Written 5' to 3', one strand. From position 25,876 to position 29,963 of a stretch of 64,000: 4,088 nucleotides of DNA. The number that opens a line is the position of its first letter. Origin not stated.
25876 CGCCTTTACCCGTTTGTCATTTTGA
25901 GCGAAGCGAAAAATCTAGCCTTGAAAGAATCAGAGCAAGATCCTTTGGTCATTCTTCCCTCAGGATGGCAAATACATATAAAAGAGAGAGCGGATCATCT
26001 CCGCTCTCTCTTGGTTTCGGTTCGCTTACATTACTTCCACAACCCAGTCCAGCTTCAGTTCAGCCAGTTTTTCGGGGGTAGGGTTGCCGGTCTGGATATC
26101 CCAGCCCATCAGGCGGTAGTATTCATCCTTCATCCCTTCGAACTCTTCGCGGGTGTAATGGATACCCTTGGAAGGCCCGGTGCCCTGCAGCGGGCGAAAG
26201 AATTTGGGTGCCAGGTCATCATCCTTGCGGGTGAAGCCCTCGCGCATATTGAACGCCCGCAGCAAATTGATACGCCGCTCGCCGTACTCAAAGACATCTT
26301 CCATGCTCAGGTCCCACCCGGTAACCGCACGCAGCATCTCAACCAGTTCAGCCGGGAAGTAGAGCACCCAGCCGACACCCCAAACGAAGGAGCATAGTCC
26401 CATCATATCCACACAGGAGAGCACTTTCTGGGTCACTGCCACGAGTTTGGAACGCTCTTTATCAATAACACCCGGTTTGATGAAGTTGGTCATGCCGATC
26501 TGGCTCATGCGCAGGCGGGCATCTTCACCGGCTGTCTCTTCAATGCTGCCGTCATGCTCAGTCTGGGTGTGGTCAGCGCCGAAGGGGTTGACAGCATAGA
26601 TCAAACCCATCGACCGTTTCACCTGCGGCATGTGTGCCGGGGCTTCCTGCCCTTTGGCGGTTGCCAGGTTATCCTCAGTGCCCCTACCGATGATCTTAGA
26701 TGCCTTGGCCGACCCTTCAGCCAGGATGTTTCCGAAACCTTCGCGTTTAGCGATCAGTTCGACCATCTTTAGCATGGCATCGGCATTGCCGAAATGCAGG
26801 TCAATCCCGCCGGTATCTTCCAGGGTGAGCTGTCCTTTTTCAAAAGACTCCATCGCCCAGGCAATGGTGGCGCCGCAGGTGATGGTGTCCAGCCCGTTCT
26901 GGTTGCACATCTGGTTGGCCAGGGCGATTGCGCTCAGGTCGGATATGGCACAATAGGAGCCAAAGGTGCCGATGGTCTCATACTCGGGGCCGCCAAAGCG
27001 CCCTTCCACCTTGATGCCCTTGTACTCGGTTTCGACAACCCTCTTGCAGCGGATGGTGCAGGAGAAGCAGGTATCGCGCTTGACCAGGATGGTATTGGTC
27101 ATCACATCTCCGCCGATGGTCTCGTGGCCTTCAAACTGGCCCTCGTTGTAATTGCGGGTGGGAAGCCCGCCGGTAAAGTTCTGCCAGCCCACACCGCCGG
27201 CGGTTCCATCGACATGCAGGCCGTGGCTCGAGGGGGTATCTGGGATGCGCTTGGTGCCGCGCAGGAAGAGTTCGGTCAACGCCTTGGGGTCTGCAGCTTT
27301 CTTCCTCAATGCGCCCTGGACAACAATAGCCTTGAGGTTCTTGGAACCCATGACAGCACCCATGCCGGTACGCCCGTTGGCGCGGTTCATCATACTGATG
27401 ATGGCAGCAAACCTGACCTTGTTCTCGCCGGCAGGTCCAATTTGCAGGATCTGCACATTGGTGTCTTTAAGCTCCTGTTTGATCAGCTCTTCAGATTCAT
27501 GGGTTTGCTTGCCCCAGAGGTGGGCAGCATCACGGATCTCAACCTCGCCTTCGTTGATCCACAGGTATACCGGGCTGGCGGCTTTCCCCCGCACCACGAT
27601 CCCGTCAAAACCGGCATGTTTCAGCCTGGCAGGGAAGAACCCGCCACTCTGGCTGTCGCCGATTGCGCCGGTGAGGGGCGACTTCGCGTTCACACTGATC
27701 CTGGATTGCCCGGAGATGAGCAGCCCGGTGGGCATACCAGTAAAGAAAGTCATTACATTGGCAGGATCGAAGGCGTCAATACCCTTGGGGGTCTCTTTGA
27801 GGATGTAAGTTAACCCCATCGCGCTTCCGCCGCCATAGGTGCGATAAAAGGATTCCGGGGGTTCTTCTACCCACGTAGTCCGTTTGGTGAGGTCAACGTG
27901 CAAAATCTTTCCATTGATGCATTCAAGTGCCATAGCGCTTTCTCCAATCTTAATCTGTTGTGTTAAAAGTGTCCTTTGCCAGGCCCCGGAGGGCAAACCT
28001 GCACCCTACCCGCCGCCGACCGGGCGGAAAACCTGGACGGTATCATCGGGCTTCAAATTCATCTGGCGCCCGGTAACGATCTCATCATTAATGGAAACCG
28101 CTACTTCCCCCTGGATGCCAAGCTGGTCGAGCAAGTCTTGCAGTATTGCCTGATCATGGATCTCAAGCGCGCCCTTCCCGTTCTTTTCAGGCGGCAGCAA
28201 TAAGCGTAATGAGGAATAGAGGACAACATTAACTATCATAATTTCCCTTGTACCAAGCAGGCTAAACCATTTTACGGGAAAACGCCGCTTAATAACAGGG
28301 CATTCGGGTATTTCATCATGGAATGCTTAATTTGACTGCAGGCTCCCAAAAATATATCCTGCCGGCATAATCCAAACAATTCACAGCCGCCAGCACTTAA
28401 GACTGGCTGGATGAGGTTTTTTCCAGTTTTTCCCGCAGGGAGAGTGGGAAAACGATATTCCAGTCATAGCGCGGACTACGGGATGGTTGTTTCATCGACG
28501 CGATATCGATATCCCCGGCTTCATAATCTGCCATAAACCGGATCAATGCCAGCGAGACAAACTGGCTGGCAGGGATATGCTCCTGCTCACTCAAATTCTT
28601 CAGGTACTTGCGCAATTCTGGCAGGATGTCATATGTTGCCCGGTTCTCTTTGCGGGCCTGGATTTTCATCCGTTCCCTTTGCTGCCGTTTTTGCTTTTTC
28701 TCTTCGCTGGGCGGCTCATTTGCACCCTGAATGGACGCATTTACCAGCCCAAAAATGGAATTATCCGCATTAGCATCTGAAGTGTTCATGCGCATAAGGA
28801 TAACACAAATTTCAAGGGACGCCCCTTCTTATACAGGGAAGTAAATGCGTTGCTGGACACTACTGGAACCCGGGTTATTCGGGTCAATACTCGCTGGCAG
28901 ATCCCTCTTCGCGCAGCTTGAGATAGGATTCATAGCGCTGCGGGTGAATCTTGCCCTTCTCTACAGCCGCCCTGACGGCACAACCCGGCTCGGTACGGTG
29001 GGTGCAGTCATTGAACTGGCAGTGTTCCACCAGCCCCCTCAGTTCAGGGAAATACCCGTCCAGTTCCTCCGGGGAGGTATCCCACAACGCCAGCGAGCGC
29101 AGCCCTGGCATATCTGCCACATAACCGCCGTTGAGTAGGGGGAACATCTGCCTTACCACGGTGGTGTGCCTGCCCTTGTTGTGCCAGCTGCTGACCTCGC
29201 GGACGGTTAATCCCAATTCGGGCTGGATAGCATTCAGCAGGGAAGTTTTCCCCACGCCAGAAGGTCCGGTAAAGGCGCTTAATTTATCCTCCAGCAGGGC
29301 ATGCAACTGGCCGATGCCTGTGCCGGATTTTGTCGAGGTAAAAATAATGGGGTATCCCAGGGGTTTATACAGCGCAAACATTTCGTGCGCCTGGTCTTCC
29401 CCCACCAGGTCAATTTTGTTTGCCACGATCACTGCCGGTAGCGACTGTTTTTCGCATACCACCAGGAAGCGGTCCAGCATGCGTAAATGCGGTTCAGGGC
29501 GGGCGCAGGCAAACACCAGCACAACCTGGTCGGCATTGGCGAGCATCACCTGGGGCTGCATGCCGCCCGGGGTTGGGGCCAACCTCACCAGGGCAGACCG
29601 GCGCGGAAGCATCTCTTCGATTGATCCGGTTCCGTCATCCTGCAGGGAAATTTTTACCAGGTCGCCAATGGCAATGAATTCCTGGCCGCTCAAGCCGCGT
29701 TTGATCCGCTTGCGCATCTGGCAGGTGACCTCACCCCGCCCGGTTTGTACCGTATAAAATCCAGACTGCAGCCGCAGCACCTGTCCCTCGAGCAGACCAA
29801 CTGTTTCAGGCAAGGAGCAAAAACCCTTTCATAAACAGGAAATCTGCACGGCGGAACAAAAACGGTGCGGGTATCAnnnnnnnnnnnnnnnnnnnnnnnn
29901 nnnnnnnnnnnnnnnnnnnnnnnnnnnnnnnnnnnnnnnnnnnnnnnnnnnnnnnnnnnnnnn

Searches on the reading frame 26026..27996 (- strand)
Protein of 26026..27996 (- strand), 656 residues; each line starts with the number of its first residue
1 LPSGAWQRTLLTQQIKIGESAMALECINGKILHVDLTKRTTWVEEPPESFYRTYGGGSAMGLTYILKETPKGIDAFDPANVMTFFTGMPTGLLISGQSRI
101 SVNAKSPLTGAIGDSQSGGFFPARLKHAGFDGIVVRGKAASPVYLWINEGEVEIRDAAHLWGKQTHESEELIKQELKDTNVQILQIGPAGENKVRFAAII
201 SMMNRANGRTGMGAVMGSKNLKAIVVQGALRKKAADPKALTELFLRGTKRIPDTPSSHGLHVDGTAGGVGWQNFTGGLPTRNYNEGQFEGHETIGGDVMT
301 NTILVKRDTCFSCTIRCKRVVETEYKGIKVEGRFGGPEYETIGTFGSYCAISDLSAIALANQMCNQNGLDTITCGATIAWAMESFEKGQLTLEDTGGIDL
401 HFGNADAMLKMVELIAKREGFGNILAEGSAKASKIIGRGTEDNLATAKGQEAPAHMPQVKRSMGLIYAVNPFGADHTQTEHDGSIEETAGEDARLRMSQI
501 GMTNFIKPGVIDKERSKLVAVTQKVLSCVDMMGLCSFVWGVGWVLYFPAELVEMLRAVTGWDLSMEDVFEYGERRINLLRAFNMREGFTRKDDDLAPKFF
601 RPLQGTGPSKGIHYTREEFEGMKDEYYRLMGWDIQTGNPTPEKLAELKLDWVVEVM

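Call 92: search_protein_families(library=pfam, proteins=[window:26026-27996:-], max_evalue=1)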
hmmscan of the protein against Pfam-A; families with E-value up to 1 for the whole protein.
window:26026-27996:- (656 aa): 2 families
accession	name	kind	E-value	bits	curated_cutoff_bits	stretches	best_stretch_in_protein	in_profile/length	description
PF01314.23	AFOR_C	-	9.9e-121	403.9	27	1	248-649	7-385/385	Aldehyde ferredoxin oxidoreductase, domains 2 & 3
PF02730.20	AFOR_N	-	6.9e-74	248.3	29.8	1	29-228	1-198/199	Aldehyde ferredoxin oxidoreductase, N-terminal domain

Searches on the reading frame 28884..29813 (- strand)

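Call 92: search_protein_families(library=pfam, proteins=[window:28884-29813:-], max_evalue=1)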
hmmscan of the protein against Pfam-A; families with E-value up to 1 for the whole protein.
window:28884-29813:- (309 aa): 22 families
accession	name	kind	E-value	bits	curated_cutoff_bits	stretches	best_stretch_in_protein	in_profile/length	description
PF03193.22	RsgA_GTPase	-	2.9e-50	170.9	30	1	69-244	2-174/174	RsgA GTPase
PF16745.11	RsgA_N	-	6e-08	32.8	27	1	9-65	1-54/54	RsgA N-terminal domain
PF02421.24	FeoB_N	-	6.6e-05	22.9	27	1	93-171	78-153/156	Ferrous iron transport protein B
PF01926.29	MMR_HSR1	-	0.0014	19.1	21.9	1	180-238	3-56/113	50S ribosome-binding GTPase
PF00004.35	AAA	-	0.0016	19.3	21.2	1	181-210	3-32/131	ATPase family associated with various cellular activities (AAA)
PF00009.33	GTP_EFTU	-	0.0039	17.2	26.5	1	91-176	90-184/188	Elongation factor Tu GTP binding domain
PF13555.12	AAA_29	-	0.0089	16.2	27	1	178-197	24-43/61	P-loop containing region of AAA domain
PF00005.33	ABC_tran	-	0.009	17.1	25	1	176-200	11-35/137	ABC transporter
PF13476.12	AAA_23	-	0.015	16.3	27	1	175-197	18-40/201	AAA domain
PF13191.12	AAA_16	-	0.022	15.7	32.6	1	182-203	30-51/167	AAA ATPase domain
PF02492.25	cobW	-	0.026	14.5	20.7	0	180-196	4-20/180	CobW/HypB/UreG, nucleotide-binding domain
PF20703.3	nSTAND1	-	0.028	14.5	27.1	1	170-200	26-58/379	Novel STAND NTPase 1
PF00071.28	Ras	-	0.057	13.4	21.6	0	91-170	69-152/162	Ras family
PF13401.12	AAA_22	-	0.072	13.8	27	1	177-200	6-29/130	AAA domain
PF13238.12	AAA_18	-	0.098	13.6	29.4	1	181-211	3-32/128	AAA domain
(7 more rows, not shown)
